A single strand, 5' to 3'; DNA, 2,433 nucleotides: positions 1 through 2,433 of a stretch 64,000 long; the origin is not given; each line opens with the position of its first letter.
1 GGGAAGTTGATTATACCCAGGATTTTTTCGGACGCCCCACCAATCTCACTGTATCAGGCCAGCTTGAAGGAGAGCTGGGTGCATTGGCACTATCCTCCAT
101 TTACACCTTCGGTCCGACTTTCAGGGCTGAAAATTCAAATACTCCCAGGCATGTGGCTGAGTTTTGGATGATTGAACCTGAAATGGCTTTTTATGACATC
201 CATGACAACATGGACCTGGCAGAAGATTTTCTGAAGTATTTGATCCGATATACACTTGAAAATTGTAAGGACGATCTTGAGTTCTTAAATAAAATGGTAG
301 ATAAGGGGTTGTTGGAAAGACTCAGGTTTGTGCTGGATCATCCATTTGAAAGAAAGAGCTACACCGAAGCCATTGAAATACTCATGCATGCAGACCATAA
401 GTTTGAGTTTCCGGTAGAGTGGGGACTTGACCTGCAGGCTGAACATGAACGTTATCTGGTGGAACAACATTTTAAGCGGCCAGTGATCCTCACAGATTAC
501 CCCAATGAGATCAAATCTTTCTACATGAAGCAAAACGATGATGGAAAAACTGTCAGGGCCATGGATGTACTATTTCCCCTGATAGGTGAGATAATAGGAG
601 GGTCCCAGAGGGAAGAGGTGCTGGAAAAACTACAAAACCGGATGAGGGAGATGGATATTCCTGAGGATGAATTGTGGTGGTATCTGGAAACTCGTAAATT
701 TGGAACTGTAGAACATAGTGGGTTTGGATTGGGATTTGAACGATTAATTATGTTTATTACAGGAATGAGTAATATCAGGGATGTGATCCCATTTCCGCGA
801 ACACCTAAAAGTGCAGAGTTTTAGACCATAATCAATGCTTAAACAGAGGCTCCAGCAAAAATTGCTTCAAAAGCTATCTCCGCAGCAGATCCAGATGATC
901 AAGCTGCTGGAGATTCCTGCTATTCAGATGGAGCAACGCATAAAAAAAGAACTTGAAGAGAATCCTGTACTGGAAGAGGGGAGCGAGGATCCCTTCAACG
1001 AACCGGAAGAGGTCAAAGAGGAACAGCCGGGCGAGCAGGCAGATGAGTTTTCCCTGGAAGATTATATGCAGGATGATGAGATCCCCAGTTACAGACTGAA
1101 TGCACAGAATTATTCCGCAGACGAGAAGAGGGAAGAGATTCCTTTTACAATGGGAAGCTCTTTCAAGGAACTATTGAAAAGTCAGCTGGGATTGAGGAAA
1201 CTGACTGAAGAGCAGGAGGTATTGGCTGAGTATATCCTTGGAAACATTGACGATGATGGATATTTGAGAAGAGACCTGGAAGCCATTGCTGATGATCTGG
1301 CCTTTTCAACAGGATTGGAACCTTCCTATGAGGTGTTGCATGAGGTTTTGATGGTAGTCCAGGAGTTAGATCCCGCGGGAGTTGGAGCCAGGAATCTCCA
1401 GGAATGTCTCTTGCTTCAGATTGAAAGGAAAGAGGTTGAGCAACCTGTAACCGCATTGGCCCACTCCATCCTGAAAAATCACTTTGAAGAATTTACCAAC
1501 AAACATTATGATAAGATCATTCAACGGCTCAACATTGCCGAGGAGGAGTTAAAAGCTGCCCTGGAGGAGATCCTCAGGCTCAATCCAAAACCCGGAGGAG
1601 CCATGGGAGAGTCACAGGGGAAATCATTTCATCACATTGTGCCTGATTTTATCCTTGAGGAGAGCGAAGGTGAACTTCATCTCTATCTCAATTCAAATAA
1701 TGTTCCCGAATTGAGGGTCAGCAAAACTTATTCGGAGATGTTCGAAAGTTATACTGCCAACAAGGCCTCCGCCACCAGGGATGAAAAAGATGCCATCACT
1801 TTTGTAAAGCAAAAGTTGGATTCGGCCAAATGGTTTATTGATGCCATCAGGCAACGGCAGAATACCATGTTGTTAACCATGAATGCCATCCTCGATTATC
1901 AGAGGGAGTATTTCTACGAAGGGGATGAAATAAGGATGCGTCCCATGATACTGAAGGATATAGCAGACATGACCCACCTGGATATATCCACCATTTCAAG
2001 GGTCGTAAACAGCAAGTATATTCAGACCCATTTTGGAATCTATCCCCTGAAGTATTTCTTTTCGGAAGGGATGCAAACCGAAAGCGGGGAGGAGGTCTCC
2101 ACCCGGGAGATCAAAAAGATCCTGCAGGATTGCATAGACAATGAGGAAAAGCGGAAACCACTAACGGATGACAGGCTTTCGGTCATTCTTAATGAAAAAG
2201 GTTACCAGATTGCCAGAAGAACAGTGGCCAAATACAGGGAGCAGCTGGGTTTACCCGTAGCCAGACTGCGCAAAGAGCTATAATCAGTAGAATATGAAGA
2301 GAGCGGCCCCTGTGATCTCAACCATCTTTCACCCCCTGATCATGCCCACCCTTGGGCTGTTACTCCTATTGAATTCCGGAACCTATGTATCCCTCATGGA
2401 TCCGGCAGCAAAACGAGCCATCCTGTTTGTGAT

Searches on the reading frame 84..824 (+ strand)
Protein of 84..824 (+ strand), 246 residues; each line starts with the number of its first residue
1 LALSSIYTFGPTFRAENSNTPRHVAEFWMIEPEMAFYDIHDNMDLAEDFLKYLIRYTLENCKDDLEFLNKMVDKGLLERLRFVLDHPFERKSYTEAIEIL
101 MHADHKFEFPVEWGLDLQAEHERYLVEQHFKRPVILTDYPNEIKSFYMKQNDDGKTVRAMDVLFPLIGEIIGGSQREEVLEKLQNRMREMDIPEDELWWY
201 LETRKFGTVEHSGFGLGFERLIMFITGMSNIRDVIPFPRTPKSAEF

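Call 35: search_protein_families(library=pfam, proteins=[window:84-824:+])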
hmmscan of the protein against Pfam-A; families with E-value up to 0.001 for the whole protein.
window:84-824:+ (246 aa): 2 families
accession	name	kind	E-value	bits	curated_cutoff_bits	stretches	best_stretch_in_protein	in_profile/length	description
PF00152.25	tRNA-synt_2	-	1.1e-51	176.1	25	1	3-240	91-307/308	tRNA synthetases class II (D, K and N)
PF01409.25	tRNA-synt_2d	-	0.00096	19.1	19.8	0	210-234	211-235/246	tRNA synthetases class II core domain (F)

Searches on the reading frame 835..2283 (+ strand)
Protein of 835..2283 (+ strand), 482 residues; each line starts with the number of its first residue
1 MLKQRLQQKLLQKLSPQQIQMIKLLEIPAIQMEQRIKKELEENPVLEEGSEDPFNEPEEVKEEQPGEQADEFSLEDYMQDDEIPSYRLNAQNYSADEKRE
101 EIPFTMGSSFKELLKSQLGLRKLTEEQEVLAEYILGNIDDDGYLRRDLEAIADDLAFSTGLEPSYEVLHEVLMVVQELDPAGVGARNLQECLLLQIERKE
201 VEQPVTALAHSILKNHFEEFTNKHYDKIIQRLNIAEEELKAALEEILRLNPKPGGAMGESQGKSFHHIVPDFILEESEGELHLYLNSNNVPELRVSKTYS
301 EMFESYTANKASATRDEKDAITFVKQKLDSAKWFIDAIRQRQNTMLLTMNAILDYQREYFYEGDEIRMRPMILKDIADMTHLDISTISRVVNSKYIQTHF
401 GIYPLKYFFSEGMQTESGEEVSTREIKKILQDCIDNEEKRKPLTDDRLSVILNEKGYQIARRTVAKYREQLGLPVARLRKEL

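Call 35: search_protein_families(library=pfam, proteins=[window:835-2283:+])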
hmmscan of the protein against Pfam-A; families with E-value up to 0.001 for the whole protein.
window:835-2283:+ (482 aa): 3 families
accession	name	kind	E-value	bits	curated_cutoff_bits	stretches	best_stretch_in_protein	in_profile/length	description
PF04963.19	Sigma54_CBD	-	1.8e-56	191.3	22.9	1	108-299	10-185/185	Sigma-54 factor, core binding domain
PF04552.19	Sigma54_DBD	-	2.8e-51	173.9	22.8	1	323-480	3-159/160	Sigma-54, DNA binding domain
PF00309.25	Sigma54_AID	-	5.2e-12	45.9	23.8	1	3-48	1-46/46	Sigma-54 factor, Activator interacting domain (AID)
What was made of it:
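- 835..2283 (+): rpoN (sigma-54), the factor presumed to read the promoter. Pfam Sigma54_AID, Sigma54_CBD and Sigma54_DBD (call 35).
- On Sigma-54 (RpoN) -24/-12 promoter: 835-2283 (+) carries Sigma54_AID, Sigma54_CBD and Sigma54_DBD (call 35).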

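Call 62: find_encoding_contigs(protein=window:835-2283:+, flank=2000, max_places=4)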
Protein window:835-2283:+ (482 aa): no gene with exactly this product is on record in the collection.
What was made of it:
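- Tried and rejected: It is not on record (call 62).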
